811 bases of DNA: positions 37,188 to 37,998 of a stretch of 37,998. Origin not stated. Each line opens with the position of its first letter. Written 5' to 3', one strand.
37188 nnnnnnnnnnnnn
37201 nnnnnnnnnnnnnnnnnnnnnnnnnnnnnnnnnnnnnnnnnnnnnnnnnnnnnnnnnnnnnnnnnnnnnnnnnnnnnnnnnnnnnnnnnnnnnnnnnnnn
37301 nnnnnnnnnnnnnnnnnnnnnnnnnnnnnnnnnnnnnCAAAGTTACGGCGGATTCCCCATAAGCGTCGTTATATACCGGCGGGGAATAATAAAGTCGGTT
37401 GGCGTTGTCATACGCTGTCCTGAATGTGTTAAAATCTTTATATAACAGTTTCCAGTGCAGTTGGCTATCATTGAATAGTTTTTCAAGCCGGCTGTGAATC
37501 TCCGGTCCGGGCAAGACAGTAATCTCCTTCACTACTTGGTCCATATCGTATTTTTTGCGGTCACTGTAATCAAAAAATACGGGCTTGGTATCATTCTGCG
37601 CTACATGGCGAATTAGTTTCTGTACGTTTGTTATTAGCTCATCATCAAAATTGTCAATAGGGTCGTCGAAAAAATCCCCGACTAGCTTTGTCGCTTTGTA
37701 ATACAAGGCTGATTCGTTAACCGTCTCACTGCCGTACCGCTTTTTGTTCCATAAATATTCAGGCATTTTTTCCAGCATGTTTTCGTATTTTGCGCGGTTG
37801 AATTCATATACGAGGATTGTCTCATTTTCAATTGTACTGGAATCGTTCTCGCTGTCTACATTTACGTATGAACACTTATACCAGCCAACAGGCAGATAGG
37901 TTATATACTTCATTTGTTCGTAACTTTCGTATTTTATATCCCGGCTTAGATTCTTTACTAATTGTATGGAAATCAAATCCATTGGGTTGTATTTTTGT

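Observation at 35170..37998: Convergent ATP-dependent DNA ligase and large HNH nuclease as island cargo: candidate nick/cut-and-seal defence or counter-defence module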

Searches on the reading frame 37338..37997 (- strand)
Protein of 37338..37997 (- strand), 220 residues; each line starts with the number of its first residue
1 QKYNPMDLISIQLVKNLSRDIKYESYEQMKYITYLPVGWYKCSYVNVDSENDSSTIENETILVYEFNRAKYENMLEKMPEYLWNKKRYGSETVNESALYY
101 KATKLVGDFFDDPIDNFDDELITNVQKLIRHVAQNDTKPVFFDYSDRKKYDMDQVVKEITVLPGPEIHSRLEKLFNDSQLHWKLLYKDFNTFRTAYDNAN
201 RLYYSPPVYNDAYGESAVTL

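Call 84: search_protein_representatives(protein=window:37338-37997:-)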
Query: 220 residues. Proteins with E-value up to 0.001 (for the whole library): 154; up to 1e-10: 60; up to 1e-30: 4. The best 150 are listed.
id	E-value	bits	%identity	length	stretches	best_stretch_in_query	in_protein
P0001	1.2e-139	479.6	100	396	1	6-220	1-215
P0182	1.1e-36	143.1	39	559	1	3-201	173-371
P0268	3.5e-35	138.2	40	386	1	6-199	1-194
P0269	9.1e-34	133.6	39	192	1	6-190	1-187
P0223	8.0e-25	104.4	31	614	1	3-207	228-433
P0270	2.9e-24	102.5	38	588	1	5-199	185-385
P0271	3.5e-24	102.3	32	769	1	2-199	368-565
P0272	1.8e-23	99.9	35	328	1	3-166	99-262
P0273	1.7e-22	96.7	32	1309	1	3-202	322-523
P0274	5.2e-22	95.2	31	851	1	4-200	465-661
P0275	1.7e-20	90.2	37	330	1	59-202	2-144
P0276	2.3e-20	89.8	35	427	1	5-208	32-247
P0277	3.8e-20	89.1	29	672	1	5-197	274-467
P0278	4.9e-20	88.7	28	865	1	3-202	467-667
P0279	5.6e-20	88.5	31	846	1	3-204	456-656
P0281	4.3e-19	85.6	27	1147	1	3-201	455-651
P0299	2.0e-13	67.1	27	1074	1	5-207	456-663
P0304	1.1e-12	64.7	31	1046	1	3-202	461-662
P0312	1.6e-11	60.9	28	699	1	9-203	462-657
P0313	1.6e-11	60.9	29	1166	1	5-203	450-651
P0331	1.2e-09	54.8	27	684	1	6-202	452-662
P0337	2.6e-09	53.7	24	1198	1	4-198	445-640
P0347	2.0e-08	50.7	23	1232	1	4-197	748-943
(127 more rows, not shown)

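Call 85: search_protein_families(library=pfam, proteins=[P0312, P0331, P0273, P0281, P0313, P0337, P0347, P0299, P0304], max_evalue=0.0001)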
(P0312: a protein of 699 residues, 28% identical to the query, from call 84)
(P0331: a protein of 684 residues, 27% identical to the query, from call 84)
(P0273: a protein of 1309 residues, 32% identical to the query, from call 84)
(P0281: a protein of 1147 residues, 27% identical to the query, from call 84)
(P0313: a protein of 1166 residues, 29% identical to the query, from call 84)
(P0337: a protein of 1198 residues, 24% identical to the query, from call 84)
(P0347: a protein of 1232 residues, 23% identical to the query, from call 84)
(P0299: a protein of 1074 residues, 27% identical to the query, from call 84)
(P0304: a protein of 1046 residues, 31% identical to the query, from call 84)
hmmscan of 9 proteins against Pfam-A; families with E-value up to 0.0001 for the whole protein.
P0312 (699 aa): 4 families
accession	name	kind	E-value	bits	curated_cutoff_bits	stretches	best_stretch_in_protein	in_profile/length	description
PF04851.21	ResIII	-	4.7e-23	82.3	22.5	1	31-208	3-163/164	Type III restriction enzyme, res subunit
PF00271.37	Helicase_C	-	4.3e-12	46.7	23.5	1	295-407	10-108/110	Helicase conserved C-terminal domain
PF00270.35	DEAD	-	4.9e-11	43.1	26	1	57-213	18-165/167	DEAD/DEAH box helicase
PF18766.7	SWI2_SNF2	-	7.2e-09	36.1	26.7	1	39-234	5-178/221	SWI2/SNF2 ATPase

P0331 (684 aa): 4 families
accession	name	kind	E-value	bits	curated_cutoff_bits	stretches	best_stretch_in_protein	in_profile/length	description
PF04851.21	ResIII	-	3.9e-22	79.3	22.5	1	26-204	3-163/164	Type III restriction enzyme, res subunit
PF00271.37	Helicase_C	-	4.6e-12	46.6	23.5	1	288-403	7-108/110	Helicase conserved C-terminal domain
PF00270.35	DEAD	-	5.4e-09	36.4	26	1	51-206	18-162/167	DEAD/DEAH box helicase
PF18766.7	SWI2_SNF2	-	6.1e-05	23.2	26.7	0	30-210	1-162/221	SWI2/SNF2 ATPase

P0273 (1309 aa): 3 families
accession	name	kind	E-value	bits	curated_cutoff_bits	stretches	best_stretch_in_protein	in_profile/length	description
PF04357.19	TamB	-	1.4e-32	113.9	22.4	1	967-1308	3-380/381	TamB, inner membrane protein subunit of TAM complex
PF00271.37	Helicase_C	-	2.4e-12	47.5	23.5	1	162-276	8-108/110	Helicase conserved C-terminal domain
PF04851.21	ResIII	-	4.9e-06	27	22.5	1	29-77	118-163/164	Type III restriction enzyme, res subunit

P0281 (1147 aa): 6 families
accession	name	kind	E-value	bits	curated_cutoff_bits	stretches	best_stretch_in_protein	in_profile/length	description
PF08238.18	Sel1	-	2.4e-32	110.6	30.7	2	1030-1064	2-36/36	Sel1 repeat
PF04851.21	ResIII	-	2.2e-18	67.2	22.5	1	22-209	3-162/164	Type III restriction enzyme, res subunit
PF00271.37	Helicase_C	-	2.9e-12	47.3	23.5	1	294-409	7-108/110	Helicase conserved C-terminal domain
PF00270.35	DEAD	-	5.4e-08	33.2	26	1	25-210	2-161/167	DEAD/DEAH box helicase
PF14279.12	HNH_5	-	6.5e-08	32.8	27.5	1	698-742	1-44/56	HNH endonuclease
PF01844.29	HNH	-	1.4e-07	31.9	21.4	1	698-742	1-45/47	HNH endonuclease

P0313 (1166 aa): 6 families
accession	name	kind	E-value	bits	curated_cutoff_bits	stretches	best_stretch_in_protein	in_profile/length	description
PF03989.18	DNA_gyraseA_C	-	3.3e-28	97.3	27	2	1069-1099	2-32/48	DNA gyrase C-terminal domain, beta-propeller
PF04851.21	ResIII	-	3.5e-18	66.5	22.5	1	28-203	5-162/164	Type III restriction enzyme, res subunit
PF00271.37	Helicase_C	-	2.3e-13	50.8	23.5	1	291-403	10-108/110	Helicase conserved C-terminal domain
PF14279.12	HNH_5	-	3.5e-10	40.1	27.5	1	689-731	1-44/56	HNH endonuclease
PF01844.29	HNH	-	4.6e-10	39.9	21.4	1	689-731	1-45/47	HNH endonuclease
PF00270.35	DEAD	-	1.1e-07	32.2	26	1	53-203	18-160/167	DEAD/DEAH box helicase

P0337 (1198 aa): 10 families
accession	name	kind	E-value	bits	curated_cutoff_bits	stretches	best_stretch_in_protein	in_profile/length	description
PF13646.12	HEAT_2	-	5.1e-37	126.5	27.7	2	1006-1089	3-88/88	HEAT repeats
PF04851.21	ResIII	-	2.8e-25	89.6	22.5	1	29-212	6-163/164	Type III restriction enzyme, res subunit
PF03130.22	HEAT_PBS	-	8.9e-25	84.8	20.9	1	927-952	2-27/27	PBS lyase HEAT-like repeat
PF00271.37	Helicase_C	-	1.1e-16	61.4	23.5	1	298-398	9-108/110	Helicase conserved C-terminal domain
PF02985.28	HEAT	-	2.5e-14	52.5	23.5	0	1036-1061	3-28/31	HEAT repeat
PF00270.35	DEAD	-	4.5e-13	49.7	26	1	52-214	18-162/167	DEAD/DEAH box helicase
PF13513.12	HEAT_EZ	-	4.4e-08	33.9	27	0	1035-1060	30-55/55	HEAT-like repeat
PF01844.29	HNH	-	1.1e-07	32.3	21.4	1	742-784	1-45/47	HNH endonuclease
PF18766.7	SWI2_SNF2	-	2.6e-07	31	26.7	1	50-218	20-162/221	SWI2/SNF2 ATPase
PF14279.12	HNH_5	-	1.2e-05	25.6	27.5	1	742-784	1-44/56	HNH endonuclease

P0347 (1232 aa): 8 families
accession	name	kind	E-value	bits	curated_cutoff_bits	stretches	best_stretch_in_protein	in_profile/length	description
PF00069.31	Pkinase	-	4e-27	95.7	31.7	1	18-225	2-209/263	Protein kinase domain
PF04851.21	ResIII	-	7.1e-23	81.7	22.5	1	320-502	4-163/164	Type III restriction enzyme, res subunit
PF00270.35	DEAD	-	6.6e-14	52.4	26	1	322-504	2-163/167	DEAD/DEAH box helicase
PF00271.37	Helicase_C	-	1.4e-10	41.9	23.5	1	585-701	7-108/110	Helicase conserved C-terminal domain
PF07714.23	PK_Tyr_Ser-Thr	-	2.7e-10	40.5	23.1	1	18-215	2-207/258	Protein tyrosine and serine/threonine kinase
PF01844.29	HNH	-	3.5e-10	40.3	21.4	1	996-1037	1-44/47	HNH endonuclease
PF14279.12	HNH_5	-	5.2e-07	30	27.5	1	996-1037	1-43/56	HNH endonuclease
PF18766.7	SWI2_SNF2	-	1.7e-06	28.3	26.7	1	324-508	2-162/221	SWI2/SNF2 ATPase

P0299 (1074 aa): 6 families
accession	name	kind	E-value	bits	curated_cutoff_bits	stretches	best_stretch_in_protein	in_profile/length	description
PF04851.21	ResIII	-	1.7e-21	77.3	22.5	1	27-220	4-163/164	Type III restriction enzyme, res subunit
PF00271.37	Helicase_C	-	1.6e-15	57.8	23.5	1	306-408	8-108/110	Helicase conserved C-terminal domain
PF00270.35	DEAD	-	5.1e-09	36.5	26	1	51-220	17-161/167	DEAD/DEAH box helicase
PF14279.12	HNH_5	-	3.4e-08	33.7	27.5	1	755-798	1-45/56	HNH endonuclease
PF01844.29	HNH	-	1.2e-07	32.2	21.4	1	755-797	1-45/47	HNH endonuclease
PF18766.7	SWI2_SNF2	-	2.5e-05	24.5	26.7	0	134-226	87-162/221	SWI2/SNF2 ATPase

P0304 (1046 aa): 6 families
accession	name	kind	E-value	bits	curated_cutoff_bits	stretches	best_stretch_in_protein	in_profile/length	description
PF04851.21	ResIII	-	1e-23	84.5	22.5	1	28-216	3-163/164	Type III restriction enzyme, res subunit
PF00271.37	Helicase_C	-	1.1e-13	51.8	23.5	1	297-415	5-108/110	Helicase conserved C-terminal domain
PF14279.12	HNH_5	-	5.2e-11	42.8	27.5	1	710-753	1-47/56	HNH endonuclease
PF00270.35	DEAD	-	6.4e-11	42.7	26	1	53-221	16-165/167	DEAD/DEAH box helicase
PF01844.29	HNH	-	1.1e-09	38.7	21.4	1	710-751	1-46/47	HNH endonuclease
PF18766.7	SWI2_SNF2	-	1.9e-07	31.4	26.7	1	32-230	1-167/221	SWI2/SNF2 ATPase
